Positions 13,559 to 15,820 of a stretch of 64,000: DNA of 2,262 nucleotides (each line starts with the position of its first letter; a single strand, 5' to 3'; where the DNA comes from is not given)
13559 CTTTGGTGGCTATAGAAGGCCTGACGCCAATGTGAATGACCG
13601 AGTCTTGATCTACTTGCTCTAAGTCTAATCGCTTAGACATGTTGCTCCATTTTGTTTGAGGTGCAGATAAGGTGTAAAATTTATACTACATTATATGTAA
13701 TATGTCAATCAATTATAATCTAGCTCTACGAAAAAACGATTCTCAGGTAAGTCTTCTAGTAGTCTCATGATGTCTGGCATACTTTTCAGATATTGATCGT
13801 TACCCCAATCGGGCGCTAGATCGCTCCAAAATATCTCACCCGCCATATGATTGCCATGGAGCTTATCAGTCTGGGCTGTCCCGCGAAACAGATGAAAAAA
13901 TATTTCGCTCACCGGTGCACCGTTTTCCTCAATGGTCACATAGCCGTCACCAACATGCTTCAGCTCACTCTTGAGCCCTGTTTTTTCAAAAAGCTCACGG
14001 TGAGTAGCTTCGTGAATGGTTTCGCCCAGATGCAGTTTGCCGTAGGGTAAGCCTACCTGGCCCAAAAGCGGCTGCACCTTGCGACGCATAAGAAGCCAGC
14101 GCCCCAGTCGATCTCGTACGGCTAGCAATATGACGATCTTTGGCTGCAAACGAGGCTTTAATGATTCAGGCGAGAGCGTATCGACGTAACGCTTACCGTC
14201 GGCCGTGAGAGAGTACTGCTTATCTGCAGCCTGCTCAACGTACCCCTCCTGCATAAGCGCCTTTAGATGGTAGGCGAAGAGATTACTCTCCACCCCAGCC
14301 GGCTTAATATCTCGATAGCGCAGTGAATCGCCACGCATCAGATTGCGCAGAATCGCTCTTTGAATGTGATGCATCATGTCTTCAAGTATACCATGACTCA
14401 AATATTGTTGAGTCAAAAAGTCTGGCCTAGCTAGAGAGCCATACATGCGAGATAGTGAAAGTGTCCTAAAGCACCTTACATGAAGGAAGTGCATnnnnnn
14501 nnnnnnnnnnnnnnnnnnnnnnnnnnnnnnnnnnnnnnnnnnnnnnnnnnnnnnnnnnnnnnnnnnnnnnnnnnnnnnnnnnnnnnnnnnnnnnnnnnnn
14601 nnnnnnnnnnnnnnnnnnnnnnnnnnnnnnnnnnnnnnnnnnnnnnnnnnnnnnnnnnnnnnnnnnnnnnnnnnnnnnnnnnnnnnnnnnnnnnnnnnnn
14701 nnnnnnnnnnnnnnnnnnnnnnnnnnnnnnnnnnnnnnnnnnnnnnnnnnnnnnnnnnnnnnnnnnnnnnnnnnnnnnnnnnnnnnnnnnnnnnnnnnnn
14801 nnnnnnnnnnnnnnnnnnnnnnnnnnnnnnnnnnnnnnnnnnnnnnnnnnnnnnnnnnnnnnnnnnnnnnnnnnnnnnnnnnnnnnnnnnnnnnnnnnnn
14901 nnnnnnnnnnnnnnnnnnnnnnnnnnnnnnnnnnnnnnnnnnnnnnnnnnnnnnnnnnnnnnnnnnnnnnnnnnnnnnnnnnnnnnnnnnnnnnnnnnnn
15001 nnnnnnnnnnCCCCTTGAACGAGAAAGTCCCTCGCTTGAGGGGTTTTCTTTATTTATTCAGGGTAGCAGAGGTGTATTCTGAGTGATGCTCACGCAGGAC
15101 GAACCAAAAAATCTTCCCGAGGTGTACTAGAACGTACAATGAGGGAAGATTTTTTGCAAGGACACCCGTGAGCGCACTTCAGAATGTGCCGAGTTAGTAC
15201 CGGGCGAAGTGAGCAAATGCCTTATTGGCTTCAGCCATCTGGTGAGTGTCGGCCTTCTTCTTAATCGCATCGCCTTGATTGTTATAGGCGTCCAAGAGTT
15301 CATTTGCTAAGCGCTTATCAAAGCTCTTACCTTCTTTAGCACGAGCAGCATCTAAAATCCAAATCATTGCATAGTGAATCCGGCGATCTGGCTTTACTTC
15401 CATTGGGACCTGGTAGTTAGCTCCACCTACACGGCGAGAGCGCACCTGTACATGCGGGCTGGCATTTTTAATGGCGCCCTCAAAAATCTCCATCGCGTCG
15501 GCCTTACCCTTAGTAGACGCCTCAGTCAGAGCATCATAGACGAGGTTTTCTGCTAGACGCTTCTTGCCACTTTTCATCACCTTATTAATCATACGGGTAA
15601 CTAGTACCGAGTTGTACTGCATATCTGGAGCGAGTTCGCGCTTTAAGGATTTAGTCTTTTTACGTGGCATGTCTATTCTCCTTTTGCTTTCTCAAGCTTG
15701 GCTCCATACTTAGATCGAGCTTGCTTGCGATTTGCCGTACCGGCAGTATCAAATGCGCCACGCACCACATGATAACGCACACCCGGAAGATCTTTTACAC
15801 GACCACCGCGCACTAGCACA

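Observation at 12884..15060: GC-elevated four-gene cassette (wHTH-Nudix + two Cys/His-rich small proteins) inserted inside the str operon between rpsG and fusA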

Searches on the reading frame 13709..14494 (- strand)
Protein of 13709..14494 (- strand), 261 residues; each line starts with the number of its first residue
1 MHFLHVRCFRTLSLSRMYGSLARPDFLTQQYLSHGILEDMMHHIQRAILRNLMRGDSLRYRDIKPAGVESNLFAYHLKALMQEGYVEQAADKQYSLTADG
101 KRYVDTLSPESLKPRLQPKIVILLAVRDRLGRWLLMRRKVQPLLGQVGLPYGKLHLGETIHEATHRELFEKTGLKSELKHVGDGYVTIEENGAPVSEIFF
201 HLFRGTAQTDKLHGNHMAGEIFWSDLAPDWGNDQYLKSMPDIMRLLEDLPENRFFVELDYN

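Call 3: search_protein_families(library=pfam, proteins=[window:13709-14494:-], max_evalue=0.1)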
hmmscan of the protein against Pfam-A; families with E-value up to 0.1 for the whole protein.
window:13709-14494:- (261 aa): 5 families
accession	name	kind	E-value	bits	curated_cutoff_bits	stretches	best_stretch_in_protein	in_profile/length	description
PF00293.34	NUDIX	-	7.5e-09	36.1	21.1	1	121-211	6-98/134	NUDIX domain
PF24038.1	DUF7347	-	0.00029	21.5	27.6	1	46-106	14-76/77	Domain of unknown function (DUF7347)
PF14947.12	HTH_45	-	0.0079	16.6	25.5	1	47-107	10-69/77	Winged helix-turn-helix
PF13463.12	HTH_27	-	0.037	14.7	22.2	1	44-100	4-68/68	Winged helix DNA-binding domain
PF13412.12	HTH_24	-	0.061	13.4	21.9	0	72-87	33-48/48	Winged helix-turn-helix DNA-binding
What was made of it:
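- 13709..14377 (-): Gene B, 222 aa. N-terminal winged helix-turn-helix plus a C-terminal Nudix domain with the box G-x5-E-x7-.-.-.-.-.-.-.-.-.. Pfam NUDIX 7.5e-9, plus DUF7347, HTH_45 and MarR-type wHTH below threshold (call 3).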

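Call 4: search_protein_families(library=ncbifam, proteins=[window:13709-14494:-], max_evalue=0.1)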
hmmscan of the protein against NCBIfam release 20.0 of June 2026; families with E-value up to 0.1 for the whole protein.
window:13709-14494:- (261 aa): 18 families
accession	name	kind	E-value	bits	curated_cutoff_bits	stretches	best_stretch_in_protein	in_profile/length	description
NF003791.0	PRK05379.2-3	equivalog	4.9e-07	29.3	409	1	30-178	127-260/340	bifunctional nicotinamide-nucleotide adenylyltransferase/Nudix hydroxylase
TIGR02705.1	nudix_YtkD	equivalog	3.7e-05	23.3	154.4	1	132-204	36-104/156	RNA deprotection pyrophosphohydrolase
NF003786.0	PRK05379.1-2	equivalog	0.00044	19.6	397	1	116-176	214-274/354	bifunctional nicotinamide-nucleotide adenylyltransferase/Nudix hydroxylase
NF006530.0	PRK08999.1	equivalog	0.00071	18.7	245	1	124-177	11-65/315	Nudix family hydrolase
NF003788.0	PRK05379.1-5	equivalog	0.0014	18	354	1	115-179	208-272/351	bifunctional nicotinamide-nucleotide adenylyltransferase/Nudix hydroxylase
NF003790.0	PRK05379.2-2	equivalog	0.0014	17.8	403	1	118-178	215-275/354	bifunctional nicotinamide mononucleotide adenylyltransferase/ADP-ribose pyrophosphatase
NF053610.1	Sso10a_fam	subfamily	0.0024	17.9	60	1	63-103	24-63/64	Sso10a family chromatin protein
TIGR00586.1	mutt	equivalog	0.0025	17.8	97.9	1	128-177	14-64/129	8-oxo-dGTP diphosphatase MutT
NF003787.0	PRK05379.1-4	equivalog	0.0034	16.4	449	1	124-176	212-264/346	bifunctional nicotinamide-nucleotide adenylyltransferase/Nudix hydroxylase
NF003785.0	PRK05379.1-1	equivalog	0.0038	16.4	418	1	112-175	195-258/347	bifunctional nicotinamide-nucleotide adenylyltransferase/Nudix hydroxylase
NF008736.0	PRK11762.1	equivalog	0.015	14.8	169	1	146-176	75-105/186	ADP compounds hydrolase NudE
NF001934.0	PRK00714.1-1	equivalog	0.017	14.6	241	1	148-177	34-63/176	RNA pyrophosphohydrolase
NF006067.1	PRK08208.1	equivalog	0.017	14.1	380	1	30-114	333-417/427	STM4012 family radical SAM protein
NF001937.0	PRK00714.1-4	equivalog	0.026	14.1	139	1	131-177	20-63/161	RNA pyrophosphohydrolase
NF008044.0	PRK10776.1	equivalog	0.032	14.1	148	1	143-177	29-63/130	8-oxo-dGTP diphosphatase MutT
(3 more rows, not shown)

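Call 24: search_solved_structures(query=window:13709-14377:-, max_evalue=0.01, show_alignments=2)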
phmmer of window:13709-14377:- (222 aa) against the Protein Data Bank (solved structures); distinct sequences matched with E-value up to 0.01: 9.
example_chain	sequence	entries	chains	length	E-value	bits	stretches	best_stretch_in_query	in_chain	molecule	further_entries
4dyw_A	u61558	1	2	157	0.00028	23.9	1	65-138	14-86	MutT/NUDIX family protein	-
2qjo_A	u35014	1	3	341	0.00037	23.5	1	78-142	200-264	Bifunctional NMN adenylyltransferase/Nudix hydrolase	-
1v8v_A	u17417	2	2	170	0.002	21.1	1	83-147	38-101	ADP-ribose pyrophosphatase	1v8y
1v8i_A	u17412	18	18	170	0.002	21.1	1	83-147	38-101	ADP-ribose pyrophosphatase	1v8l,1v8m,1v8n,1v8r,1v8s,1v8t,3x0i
2yyh_A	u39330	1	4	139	0.0022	21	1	75-169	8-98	8-OXO-dGTPase domain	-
3grn_A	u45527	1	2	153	0.0025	20.8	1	79-138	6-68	MutT related protein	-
1v8u_A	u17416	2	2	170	0.0053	19.7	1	83-147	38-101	ADP-ribose pyrophosphatase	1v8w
3fk9_A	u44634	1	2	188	0.0064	19.5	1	103-185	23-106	Mutator MutT protein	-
3gg6_A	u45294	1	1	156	0.01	18.8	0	82-154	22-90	Nucleoside diphosphate-linked moiety X motif 18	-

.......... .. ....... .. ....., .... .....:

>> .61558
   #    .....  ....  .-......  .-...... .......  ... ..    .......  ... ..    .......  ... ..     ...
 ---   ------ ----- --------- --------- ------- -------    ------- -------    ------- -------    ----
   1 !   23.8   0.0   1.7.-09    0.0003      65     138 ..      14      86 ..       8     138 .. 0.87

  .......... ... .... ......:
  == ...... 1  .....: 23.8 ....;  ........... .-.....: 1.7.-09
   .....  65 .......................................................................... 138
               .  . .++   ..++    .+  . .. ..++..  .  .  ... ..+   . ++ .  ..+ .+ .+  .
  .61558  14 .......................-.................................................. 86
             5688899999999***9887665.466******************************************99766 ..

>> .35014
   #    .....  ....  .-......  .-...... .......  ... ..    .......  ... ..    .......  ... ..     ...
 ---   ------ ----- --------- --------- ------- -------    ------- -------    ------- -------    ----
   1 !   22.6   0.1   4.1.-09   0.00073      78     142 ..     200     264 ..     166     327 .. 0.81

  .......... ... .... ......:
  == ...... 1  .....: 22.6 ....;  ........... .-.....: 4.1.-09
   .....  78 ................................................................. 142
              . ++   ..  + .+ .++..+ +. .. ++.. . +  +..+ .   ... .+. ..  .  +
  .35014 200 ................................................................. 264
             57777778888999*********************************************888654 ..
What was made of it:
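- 13709..14377 (-): The nearest NCBIfam and PDB matches are ADP-ribose pyrophosphatase-type Nudix domains (calls 4, 24).
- The nearest Nudix relatives are of the ADP-ribose pyrophosphatase type (calls 4, 24).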

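Call 35: search_protein_families(library=padloc, proteins=[window:13709-14377:-, L004:11432-13843:+, L004:11073-11435:+], max_evalue=0.01)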
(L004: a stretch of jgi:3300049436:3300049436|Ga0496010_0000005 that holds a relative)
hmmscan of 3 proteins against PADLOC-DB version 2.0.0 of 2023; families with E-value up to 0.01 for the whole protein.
window:13709-14377:- (222 aa): 1 family
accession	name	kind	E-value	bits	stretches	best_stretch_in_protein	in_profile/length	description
PDLC04899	PDC-S07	-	0.00017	19.2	1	80-141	6-68/135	-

L004:11432-13843:+ (803 aa): 10 families
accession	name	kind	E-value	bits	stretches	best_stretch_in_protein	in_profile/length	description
PDLC03838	DolB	-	7.4e-32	109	2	474-666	97-278/375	-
PDLC04606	PDC-M37B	-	4.8e-28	96.4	1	467-676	95-304/390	-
PDLC04605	PDC-M37B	-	2.7e-22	77.5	1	500-670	257-428/518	-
PDLC04140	mad8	-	7.1e-09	33.6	1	551-694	31-133/314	mads_8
PDLC00915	TRIP13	-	3.2e-08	31.3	1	509-627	31-144/302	TRIP13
PDLC01993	RtcR--CARF_AAA_HTH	-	0.00041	16.9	0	550-679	207-338/523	-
PDLC02980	AriA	-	0.00057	17.9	0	279-296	2-19/304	-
PDLC03920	MkoA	-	0.00078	15.8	0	274-304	629-659/1112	-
PDLC02335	AbiLi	-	0.0047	14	0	260-296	62-96/326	AbiLi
PDLC04232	IetA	-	0.0073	13.7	0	544-569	113-138/330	-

L004:11073-11435:+ (120 aa): 0 families

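Call 36: search_protein_families(library=phrogs, proteins=[window:13709-14377:-], max_evalue=0.01)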
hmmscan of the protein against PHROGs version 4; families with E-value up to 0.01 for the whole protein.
window:13709-14377:- (222 aa): 1 family
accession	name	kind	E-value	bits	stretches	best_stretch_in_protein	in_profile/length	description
phrog_1198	-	other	1.5e-05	25.9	1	81-155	39-112/253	MutT/NUDIX hydrolase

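Call 57: search_protein_families(library=ncbifam, proteins=[L004:11432-13843:+, L004:11073-11435:+], max_evalue=0.001)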
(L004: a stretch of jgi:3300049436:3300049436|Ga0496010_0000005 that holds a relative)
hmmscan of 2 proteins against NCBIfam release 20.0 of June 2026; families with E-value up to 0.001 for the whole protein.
L004:11432-13843:+ (803 aa): 30 families (the best 25 are shown)
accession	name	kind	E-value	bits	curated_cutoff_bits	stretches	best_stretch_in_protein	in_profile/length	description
TIGR03346.1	chaperone_ClpB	equivalog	2.1e-123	413.5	1232.1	2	479-801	527-849/853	ATP-dependent chaperone ClpB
TIGR02639.1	ClpA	equivalog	9.1e-106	354.7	993.15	1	142-794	74-731/734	ATP-dependent Clp protease ATP-binding subunit ClpA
NF008118.0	PRK10865.1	equivalog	1.1e-100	337.8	1417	2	479-799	530-850/857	ATP-dependent chaperone ClpB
TIGR03345.1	VI_ClpV1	equivalog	7.2e-89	299.1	884.95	2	479-787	528-840/852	type VI secretion system ATPase TssH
NF033607.0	disagg_AAA_ClpG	exception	4e-83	279.8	1900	2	482-794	557-873/932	AAA family protein disaggregase ClpG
NF033606.1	heat_AAA_ClpK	exception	1.7e-78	264.5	1900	2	480-792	576-893/949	heat shock survival AAA family ATPase ClpK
NF008263.0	PRK11034.1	equivalog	7e-72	242.4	1350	1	146-796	80-736/758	ATP-dependent Clp protease ATP-binding subunit ClpA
NF003229.0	PRK04195.1-5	equivalog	2.3e-11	43.1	280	1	519-630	19-117/413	replication factor C large subunit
NF003745.1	PRK05342.1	equivalog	5.5e-08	32.1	359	0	690-778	288-380/418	ATP-dependent Clp protease ATP-binding subunit ClpX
NF047784.1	MadB_ATPase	equivalog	3.1e-07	29.9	475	1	550-584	36-67/298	MadB family AAA-type ATPase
TIGR03499.1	FlhF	equivalog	8e-07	29.3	174.15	0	500-578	149-230/286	flagellar biosynthesis GTPase FlhF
TIGR03922.1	T7SS_EccA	equivalog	1.1e-06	27.5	466.65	0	524-573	290-338/557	type VII secretion AAA-ATPase EccA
NF038214.1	IS21_help_AAA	equivalog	1.2e-06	28.4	200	0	550-626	93-161/232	IS21-like element helper ATPase IstB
TIGR03420.1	DnaA_homol_Hda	equivalog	2.6e-06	27.1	194.8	0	532-590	28-81/226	DnaA regulatory inactivator Hda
NF006586.0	PRK09112.1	equivalog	4.9e-06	26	308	0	258-306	26-75/351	DNA polymerase III subunit delta'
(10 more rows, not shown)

L004:11073-11435:+ (120 aa): 0 families

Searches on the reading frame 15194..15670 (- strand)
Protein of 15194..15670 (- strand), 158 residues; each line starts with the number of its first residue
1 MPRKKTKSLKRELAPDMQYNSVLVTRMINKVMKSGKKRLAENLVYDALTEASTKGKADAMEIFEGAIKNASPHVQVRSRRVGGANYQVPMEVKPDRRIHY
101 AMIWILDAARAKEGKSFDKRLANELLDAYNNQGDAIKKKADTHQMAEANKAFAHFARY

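Call 35: search_protein_families(library=padloc, proteins=[L004:11432-13843:+, L004:11073-11435:+], max_evalue=0.01)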
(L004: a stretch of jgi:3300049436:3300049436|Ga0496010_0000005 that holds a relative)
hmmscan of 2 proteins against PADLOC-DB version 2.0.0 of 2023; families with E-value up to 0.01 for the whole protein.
L004:11432-13843:+ (803 aa): 10 families
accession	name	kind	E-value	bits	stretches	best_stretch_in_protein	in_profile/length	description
PDLC03838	DolB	-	7.4e-32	109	2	474-666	97-278/375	-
PDLC04606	PDC-M37B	-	4.8e-28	96.4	1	467-676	95-304/390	-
PDLC04605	PDC-M37B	-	2.7e-22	77.5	1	500-670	257-428/518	-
PDLC04140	mad8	-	7.1e-09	33.6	1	551-694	31-133/314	mads_8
PDLC00915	TRIP13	-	3.2e-08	31.3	1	509-627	31-144/302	TRIP13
PDLC01993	RtcR--CARF_AAA_HTH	-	0.00041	16.9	0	550-679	207-338/523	-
PDLC02980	AriA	-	0.00057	17.9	0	279-296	2-19/304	-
PDLC03920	MkoA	-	0.00078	15.8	0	274-304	629-659/1112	-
PDLC02335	AbiLi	-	0.0047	14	0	260-296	62-96/326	AbiLi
PDLC04232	IetA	-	0.0073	13.7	0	544-569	113-138/330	-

L004:11073-11435:+ (120 aa): 0 families

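Call 47: find_related_loci(query=window:15194-15670:-, collection=metagenome_contigs, flank=10000)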
Query window:15194-15670:- (158 aa) in metagenome_contigs; peptide patterns used: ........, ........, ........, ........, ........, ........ (x = any residue, [..] = any of these).
105 stretches matched a pattern; 7 encode a relative of the query (tblastn E <= 1e-3); 7 distinct loci.
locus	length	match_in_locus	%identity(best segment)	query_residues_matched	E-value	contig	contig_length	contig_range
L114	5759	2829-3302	91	1-158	2e-97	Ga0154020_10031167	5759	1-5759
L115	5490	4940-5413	91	1-158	2e-96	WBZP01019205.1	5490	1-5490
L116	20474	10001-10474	84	1-158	1e-89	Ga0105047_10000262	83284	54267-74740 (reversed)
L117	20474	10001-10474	80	1-158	2e-86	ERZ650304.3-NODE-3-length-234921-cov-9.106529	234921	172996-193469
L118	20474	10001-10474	70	1-158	1e-75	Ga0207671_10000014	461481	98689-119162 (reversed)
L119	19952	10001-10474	70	1-158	1e-75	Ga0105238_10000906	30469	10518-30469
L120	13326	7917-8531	27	1-157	8e-17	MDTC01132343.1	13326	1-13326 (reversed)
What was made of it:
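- Tried and rejected: Returned only 7 loci (call 47).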

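Call 57: search_protein_families(library=ncbifam, proteins=[L004:11432-13843:+, L004:11073-11435:+], max_evalue=0.001)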
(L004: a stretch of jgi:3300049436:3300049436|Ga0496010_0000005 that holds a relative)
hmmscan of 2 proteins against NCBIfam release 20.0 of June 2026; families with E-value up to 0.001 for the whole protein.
L004:11432-13843:+ (803 aa): 30 families (the best 25 are shown)
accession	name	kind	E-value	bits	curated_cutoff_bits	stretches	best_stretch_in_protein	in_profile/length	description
TIGR03346.1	chaperone_ClpB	equivalog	2.1e-123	413.5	1232.1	2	479-801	527-849/853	ATP-dependent chaperone ClpB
TIGR02639.1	ClpA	equivalog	9.1e-106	354.7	993.15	1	142-794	74-731/734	ATP-dependent Clp protease ATP-binding subunit ClpA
NF008118.0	PRK10865.1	equivalog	1.1e-100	337.8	1417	2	479-799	530-850/857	ATP-dependent chaperone ClpB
TIGR03345.1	VI_ClpV1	equivalog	7.2e-89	299.1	884.95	2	479-787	528-840/852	type VI secretion system ATPase TssH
NF033607.0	disagg_AAA_ClpG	exception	4e-83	279.8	1900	2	482-794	557-873/932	AAA family protein disaggregase ClpG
NF033606.1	heat_AAA_ClpK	exception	1.7e-78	264.5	1900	2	480-792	576-893/949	heat shock survival AAA family ATPase ClpK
NF008263.0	PRK11034.1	equivalog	7e-72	242.4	1350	1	146-796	80-736/758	ATP-dependent Clp protease ATP-binding subunit ClpA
NF003229.0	PRK04195.1-5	equivalog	2.3e-11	43.1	280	1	519-630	19-117/413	replication factor C large subunit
NF003745.1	PRK05342.1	equivalog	5.5e-08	32.1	359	0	690-778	288-380/418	ATP-dependent Clp protease ATP-binding subunit ClpX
NF047784.1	MadB_ATPase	equivalog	3.1e-07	29.9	475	1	550-584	36-67/298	MadB family AAA-type ATPase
TIGR03499.1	FlhF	equivalog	8e-07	29.3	174.15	0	500-578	149-230/286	flagellar biosynthesis GTPase FlhF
TIGR03922.1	T7SS_EccA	equivalog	1.1e-06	27.5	466.65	0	524-573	290-338/557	type VII secretion AAA-ATPase EccA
NF038214.1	IS21_help_AAA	equivalog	1.2e-06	28.4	200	0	550-626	93-161/232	IS21-like element helper ATPase IstB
TIGR03420.1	DnaA_homol_Hda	equivalog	2.6e-06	27.1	194.8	0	532-590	28-81/226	DnaA regulatory inactivator Hda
NF006586.0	PRK09112.1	equivalog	4.9e-06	26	308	0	258-306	26-75/351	DNA polymerase III subunit delta'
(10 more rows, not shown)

L004:11073-11435:+ (120 aa): 0 families
